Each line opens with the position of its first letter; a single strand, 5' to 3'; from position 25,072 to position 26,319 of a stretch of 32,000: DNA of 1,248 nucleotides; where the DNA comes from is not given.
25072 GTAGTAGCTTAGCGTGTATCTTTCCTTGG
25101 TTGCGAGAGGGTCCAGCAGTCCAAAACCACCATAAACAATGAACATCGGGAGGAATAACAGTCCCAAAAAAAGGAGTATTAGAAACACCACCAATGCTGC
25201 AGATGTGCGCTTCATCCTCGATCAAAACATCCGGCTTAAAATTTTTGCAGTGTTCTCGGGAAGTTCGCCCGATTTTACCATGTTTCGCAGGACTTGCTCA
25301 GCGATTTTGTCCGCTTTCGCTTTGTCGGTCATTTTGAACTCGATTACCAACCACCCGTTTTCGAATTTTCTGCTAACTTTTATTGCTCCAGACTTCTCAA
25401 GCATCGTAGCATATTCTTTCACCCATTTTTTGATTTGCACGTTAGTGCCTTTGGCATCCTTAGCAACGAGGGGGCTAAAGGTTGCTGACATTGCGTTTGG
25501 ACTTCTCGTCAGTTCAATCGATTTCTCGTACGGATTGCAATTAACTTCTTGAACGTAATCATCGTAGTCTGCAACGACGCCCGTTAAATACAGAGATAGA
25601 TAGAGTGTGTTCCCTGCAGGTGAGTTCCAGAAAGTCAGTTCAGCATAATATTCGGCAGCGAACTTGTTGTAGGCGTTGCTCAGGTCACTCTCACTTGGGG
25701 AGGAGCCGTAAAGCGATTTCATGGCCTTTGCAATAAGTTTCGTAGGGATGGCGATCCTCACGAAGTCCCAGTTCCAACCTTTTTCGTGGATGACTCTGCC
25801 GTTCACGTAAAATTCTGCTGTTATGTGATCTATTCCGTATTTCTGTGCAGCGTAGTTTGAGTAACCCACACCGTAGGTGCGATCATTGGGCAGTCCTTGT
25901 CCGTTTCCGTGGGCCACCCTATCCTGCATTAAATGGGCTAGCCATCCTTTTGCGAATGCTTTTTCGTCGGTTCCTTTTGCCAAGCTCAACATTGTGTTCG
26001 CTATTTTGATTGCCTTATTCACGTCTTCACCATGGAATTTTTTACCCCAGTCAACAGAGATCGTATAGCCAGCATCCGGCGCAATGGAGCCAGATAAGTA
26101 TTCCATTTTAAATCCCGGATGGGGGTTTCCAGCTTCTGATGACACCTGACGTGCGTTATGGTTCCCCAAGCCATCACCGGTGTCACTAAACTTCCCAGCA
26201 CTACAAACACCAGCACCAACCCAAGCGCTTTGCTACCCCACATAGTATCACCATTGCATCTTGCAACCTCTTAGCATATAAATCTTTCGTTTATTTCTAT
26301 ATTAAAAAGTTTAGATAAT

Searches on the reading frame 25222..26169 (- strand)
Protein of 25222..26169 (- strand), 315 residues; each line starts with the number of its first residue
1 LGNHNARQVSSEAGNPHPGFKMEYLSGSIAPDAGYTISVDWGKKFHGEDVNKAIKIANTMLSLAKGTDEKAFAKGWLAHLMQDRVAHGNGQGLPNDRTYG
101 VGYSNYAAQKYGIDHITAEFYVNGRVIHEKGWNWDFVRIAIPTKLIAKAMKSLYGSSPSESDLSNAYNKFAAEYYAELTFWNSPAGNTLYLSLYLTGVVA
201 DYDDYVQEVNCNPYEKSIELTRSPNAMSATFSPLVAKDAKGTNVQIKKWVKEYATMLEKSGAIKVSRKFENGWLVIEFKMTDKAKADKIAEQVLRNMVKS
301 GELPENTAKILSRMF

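Call 87: search_protein_families(library=pfam, proteins=[window:25222-26169:-], max_evalue=0.01)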
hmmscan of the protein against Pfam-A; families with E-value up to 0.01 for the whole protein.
window:25222-26169:- (315 aa): 1 family
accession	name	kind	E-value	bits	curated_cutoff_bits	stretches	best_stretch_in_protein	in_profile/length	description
PF00882.24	Zn_dep_PLPC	-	2.8e-11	44.1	26.8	1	18-177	23-163/167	Zinc dependent phospholipase C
